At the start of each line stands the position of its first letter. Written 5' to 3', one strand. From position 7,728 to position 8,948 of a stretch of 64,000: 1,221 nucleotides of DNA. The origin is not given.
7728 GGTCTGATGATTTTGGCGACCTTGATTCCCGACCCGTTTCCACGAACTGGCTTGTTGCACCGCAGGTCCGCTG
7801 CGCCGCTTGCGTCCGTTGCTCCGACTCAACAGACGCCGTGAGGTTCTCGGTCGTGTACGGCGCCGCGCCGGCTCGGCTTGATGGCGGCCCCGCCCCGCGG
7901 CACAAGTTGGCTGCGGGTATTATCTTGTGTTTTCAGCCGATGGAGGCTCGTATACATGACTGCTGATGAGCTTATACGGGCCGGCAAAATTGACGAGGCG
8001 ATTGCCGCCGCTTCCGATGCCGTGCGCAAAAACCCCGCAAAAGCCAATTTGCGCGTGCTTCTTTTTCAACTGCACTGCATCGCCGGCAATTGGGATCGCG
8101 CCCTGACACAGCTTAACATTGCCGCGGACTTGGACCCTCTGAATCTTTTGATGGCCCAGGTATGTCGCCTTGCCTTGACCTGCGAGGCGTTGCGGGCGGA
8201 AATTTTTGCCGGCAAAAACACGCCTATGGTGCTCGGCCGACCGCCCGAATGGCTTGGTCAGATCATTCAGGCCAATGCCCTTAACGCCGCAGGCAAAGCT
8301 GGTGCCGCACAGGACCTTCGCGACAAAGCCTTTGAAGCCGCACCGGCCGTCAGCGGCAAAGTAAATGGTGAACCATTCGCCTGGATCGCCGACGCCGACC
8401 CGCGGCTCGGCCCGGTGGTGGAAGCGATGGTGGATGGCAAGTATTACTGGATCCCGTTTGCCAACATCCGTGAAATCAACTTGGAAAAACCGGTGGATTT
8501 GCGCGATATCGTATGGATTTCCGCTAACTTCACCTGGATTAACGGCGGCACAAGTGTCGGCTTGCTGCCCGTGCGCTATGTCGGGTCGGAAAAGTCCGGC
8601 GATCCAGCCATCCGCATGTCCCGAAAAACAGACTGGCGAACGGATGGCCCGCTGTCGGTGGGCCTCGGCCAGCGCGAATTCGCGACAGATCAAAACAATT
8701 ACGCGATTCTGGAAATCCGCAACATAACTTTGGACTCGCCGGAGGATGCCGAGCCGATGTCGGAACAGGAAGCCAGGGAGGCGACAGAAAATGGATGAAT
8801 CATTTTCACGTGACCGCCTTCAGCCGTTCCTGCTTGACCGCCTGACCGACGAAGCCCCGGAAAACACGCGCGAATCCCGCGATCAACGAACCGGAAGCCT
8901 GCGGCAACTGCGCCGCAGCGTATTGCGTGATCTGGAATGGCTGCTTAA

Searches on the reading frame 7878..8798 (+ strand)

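Call 8: search_protein_families(library=pfam, proteins=[window:7878-8798:+], max_evalue=0.001)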
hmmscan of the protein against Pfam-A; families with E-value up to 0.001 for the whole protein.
window:7878-8798:+ (306 aa): 5 families
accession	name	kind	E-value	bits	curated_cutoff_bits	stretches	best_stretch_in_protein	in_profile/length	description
PF07024.18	ImpE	-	1.3e-42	145.1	25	1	164-284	1-122/122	ImpE protein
PF13428.12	TPR_14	-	4.2e-06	27.4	23.5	0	23-62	2-41/44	Tetratricopeptide repeat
PF13432.12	TPR_16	-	9.3e-06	26.4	32.7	1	26-87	1-62/65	Tetratricopeptide repeat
PF14559.12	TPR_19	-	1.1e-05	26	25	1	32-87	1-56/68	Tetratricopeptide repeat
PF07719.23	TPR_2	-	0.00027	21.3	27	0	26-53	5-32/34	Tetratricopeptide repeat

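Call 64: search_protein_families(library=ncbifam, proteins=[window:7878-8798:+], max_evalue=0.1)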
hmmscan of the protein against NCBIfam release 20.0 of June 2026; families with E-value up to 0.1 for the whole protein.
window:7878-8798:+ (306 aa): 2 families
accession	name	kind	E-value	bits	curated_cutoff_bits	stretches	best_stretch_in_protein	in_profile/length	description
NF040959.1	MamA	equivalog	0.0022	17.5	200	1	20-91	103-174/204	magnetosome protein MamA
TIGR02917.1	PEP_TPR_lipo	equivalog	0.0099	13.8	312.2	1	33-88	442-497/899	XrtA/PEP-CTERM system TPR-repeat protein PrsT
